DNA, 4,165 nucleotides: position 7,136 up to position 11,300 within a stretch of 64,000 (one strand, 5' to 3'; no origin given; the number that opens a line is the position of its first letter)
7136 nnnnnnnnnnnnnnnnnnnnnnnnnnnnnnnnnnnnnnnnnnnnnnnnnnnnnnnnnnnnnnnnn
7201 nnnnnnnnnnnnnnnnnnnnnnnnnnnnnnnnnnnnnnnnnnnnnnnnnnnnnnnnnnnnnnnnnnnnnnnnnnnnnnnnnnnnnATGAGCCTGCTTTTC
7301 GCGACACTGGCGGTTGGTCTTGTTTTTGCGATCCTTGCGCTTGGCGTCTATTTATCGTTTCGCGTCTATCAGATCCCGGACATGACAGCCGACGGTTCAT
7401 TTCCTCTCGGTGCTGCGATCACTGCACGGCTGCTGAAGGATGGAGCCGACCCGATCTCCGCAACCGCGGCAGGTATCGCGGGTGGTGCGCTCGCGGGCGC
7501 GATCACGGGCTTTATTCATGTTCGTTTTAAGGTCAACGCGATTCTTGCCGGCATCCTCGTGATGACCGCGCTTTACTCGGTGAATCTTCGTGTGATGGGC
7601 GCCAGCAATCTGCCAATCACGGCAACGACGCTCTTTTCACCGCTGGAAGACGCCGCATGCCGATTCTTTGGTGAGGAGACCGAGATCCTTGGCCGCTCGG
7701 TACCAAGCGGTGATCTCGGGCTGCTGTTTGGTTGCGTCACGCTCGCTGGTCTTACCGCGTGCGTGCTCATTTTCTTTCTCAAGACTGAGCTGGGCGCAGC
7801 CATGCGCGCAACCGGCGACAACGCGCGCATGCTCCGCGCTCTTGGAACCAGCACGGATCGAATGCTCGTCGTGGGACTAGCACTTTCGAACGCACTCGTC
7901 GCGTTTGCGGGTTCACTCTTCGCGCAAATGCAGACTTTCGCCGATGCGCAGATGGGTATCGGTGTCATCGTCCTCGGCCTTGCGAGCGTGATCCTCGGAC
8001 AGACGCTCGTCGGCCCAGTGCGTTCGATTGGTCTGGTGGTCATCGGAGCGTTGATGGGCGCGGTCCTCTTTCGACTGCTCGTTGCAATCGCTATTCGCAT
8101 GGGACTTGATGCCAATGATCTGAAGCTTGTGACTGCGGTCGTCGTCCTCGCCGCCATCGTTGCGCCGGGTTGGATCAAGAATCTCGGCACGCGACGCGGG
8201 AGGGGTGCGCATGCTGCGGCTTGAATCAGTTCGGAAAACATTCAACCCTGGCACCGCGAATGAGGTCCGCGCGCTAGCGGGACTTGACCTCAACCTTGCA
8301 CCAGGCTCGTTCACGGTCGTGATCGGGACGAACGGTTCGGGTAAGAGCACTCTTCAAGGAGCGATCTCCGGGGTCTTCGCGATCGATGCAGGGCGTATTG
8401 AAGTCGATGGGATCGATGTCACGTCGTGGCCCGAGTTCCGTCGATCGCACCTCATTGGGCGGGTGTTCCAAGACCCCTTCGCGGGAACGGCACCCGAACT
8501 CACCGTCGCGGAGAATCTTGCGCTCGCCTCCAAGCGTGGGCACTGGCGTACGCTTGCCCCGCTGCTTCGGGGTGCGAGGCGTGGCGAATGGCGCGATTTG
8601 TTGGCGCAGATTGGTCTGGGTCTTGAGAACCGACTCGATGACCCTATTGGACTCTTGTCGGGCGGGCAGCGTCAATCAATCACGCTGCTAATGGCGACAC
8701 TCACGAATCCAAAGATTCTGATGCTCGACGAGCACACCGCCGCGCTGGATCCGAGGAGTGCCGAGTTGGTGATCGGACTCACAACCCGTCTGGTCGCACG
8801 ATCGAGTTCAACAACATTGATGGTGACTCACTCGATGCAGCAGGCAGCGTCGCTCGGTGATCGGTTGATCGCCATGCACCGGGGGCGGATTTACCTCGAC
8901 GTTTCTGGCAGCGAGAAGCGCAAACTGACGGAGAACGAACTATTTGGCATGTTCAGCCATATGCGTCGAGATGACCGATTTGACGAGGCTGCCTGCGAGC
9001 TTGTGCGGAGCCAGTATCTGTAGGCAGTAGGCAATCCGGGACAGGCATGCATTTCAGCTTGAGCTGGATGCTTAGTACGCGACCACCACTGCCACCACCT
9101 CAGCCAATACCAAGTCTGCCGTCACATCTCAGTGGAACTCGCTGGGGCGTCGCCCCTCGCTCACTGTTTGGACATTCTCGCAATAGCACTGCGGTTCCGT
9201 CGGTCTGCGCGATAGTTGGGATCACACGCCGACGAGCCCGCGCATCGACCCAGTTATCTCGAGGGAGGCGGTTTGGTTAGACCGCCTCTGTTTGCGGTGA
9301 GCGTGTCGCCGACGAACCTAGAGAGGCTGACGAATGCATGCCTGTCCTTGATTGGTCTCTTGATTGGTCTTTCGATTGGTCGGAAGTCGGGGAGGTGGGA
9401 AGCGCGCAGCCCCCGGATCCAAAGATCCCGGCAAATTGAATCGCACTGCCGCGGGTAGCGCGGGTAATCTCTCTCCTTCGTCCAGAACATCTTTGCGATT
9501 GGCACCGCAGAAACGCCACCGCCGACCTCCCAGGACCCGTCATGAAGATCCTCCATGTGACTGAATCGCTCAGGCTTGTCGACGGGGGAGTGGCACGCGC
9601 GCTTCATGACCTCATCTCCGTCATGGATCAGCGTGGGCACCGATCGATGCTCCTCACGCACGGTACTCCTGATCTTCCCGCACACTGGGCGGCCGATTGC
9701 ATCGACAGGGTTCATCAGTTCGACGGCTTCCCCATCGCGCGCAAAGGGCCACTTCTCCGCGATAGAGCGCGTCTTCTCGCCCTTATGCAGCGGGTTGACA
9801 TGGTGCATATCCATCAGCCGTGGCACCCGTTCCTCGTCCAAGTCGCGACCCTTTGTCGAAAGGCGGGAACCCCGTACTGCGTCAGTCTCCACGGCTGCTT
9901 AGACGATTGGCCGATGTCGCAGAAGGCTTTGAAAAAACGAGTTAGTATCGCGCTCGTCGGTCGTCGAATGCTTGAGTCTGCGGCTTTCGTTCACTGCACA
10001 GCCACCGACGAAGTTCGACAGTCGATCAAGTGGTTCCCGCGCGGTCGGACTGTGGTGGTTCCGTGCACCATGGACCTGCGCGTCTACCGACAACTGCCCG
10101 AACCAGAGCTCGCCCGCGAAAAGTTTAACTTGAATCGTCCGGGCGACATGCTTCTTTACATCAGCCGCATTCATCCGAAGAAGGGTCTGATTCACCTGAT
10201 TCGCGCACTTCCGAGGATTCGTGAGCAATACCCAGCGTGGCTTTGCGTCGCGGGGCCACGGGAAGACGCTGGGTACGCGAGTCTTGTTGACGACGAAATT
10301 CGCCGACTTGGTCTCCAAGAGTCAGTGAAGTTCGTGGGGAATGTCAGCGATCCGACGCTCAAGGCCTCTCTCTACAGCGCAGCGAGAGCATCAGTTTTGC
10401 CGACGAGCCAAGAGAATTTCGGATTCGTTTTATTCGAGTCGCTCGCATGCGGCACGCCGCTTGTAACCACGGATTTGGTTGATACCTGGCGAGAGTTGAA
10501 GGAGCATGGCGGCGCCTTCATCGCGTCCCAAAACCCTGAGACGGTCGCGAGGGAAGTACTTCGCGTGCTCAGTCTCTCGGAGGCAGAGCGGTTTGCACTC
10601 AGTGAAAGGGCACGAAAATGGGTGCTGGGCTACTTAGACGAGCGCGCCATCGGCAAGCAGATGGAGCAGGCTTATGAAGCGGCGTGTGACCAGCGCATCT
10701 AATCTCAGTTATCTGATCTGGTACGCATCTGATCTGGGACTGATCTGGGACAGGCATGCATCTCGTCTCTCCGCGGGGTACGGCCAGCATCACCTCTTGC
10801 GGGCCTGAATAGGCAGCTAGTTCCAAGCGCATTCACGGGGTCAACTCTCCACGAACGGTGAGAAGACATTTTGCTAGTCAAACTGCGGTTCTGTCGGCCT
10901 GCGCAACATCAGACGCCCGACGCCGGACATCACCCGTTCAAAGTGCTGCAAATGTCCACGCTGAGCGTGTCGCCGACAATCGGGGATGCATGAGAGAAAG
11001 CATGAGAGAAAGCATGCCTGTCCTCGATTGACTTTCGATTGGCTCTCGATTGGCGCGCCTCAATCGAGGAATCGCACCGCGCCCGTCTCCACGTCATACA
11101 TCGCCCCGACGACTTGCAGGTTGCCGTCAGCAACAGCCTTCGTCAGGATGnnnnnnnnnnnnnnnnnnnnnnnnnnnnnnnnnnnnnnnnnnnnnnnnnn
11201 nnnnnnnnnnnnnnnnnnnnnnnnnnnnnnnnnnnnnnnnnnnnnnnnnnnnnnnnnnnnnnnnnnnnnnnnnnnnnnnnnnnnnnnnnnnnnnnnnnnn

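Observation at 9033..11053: Two homologous inverted-repeat (MITE-like) elements bracket a glycosyltransferase gene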

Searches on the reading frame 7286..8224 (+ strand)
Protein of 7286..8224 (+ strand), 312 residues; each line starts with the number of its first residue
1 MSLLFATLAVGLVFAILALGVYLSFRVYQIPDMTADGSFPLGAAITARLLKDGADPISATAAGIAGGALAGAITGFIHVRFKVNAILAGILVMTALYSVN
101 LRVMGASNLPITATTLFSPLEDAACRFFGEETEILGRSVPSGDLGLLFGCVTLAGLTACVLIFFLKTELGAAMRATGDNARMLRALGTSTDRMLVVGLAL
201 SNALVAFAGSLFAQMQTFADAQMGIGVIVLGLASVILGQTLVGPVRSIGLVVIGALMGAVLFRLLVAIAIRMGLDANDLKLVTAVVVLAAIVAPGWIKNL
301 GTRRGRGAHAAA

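Call 15: search_protein_families(library=pfam, proteins=[window:7286-8224:+])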
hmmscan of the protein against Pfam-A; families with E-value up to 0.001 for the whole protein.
window:7286-8224:+ (312 aa): 1 family
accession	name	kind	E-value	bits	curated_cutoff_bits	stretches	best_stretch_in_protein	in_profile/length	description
PF02653.21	BPD_transp_2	-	7.4e-26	91.3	26.8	1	4-288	2-265/269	Branched-chain amino acid transport system / permease component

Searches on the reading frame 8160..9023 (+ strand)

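Call 15: search_protein_families(library=pfam, proteins=[window:8160-9023:+])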
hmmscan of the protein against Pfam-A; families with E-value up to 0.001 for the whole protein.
window:8160-9023:+ (287 aa): 4 families
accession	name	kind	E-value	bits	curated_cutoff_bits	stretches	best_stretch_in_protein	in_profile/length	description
PF00005.33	ABC_tran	-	4e-25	89.5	25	1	40-194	2-137/137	ABC transporter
PF02463.25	SMC_N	-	4.2e-09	36.6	40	1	49-76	24-51/220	RecF/RecN/SMC N terminal domain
PF13304.12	AAA_21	-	1.8e-08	35.3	27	0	51-81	1-26/304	AAA domain, putative AbiEii toxin, Type IV TA system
PF13555.12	AAA_29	-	0.00017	21.7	27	1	46-73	19-46/61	P-loop containing region of AAA domain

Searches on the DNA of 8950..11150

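Call 42: search_rna_families(source=window, start=8950, end=11150, threshold=evalue, max_evalue=1)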
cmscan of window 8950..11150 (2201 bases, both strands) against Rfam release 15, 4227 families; matches with E-value up to 1: 0.
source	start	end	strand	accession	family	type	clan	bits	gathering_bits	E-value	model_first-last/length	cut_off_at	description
